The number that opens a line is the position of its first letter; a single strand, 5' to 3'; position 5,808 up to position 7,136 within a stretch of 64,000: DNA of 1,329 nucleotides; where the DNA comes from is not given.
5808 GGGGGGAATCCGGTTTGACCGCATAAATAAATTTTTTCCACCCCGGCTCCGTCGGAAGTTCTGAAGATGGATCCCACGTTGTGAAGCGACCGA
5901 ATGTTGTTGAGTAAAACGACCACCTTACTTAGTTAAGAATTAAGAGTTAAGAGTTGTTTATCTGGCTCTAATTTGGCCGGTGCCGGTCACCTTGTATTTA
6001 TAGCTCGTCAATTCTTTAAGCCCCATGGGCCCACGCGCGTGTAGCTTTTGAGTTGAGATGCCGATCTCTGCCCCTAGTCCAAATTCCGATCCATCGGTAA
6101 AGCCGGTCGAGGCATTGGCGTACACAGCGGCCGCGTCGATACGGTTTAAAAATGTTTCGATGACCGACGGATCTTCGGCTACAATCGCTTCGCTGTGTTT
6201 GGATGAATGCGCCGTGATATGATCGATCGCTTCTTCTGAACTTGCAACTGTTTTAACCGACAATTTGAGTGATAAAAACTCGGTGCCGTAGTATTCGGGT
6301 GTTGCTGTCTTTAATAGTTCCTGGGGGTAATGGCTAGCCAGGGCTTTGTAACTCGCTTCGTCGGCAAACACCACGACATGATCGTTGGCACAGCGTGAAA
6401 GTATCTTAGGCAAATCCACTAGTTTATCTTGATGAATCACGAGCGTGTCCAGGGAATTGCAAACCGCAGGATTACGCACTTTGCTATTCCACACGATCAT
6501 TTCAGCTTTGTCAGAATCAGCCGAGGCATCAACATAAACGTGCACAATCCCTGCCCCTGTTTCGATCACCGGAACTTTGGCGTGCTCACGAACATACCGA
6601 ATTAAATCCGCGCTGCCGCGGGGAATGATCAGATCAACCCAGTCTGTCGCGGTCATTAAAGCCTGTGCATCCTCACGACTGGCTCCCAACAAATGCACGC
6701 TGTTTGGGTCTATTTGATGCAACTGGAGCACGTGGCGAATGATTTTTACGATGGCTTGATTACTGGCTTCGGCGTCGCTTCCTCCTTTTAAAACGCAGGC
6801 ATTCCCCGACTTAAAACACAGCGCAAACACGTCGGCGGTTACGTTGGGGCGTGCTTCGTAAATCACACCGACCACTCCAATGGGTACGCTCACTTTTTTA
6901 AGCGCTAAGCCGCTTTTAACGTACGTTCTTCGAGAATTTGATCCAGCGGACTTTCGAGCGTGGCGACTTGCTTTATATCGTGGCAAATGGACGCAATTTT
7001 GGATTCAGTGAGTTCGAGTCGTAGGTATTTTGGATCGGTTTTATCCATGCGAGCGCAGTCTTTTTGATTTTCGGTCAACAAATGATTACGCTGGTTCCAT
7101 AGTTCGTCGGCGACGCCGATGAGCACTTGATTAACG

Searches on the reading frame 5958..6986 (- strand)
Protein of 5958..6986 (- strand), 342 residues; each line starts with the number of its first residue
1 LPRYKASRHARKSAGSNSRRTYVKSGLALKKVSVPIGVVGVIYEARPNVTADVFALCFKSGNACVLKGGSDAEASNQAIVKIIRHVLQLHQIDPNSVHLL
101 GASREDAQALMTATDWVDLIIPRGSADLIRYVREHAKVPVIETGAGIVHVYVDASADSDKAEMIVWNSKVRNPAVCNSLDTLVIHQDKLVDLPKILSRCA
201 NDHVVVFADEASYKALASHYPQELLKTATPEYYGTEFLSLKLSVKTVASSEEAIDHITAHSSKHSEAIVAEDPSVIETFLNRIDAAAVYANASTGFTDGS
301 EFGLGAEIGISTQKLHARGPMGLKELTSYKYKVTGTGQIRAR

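Call 46: search_protein_families(library=pfam, proteins=[window:5958-6986:-], max_evalue=0.0001)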
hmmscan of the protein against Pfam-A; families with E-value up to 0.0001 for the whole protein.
window:5958-6986:- (342 aa): 1 family
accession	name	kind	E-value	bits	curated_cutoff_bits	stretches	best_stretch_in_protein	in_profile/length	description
PF00171.27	Aldedh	-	5.7e-13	48.7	23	1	31-187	122-280/461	Aldehyde dehydrogenase family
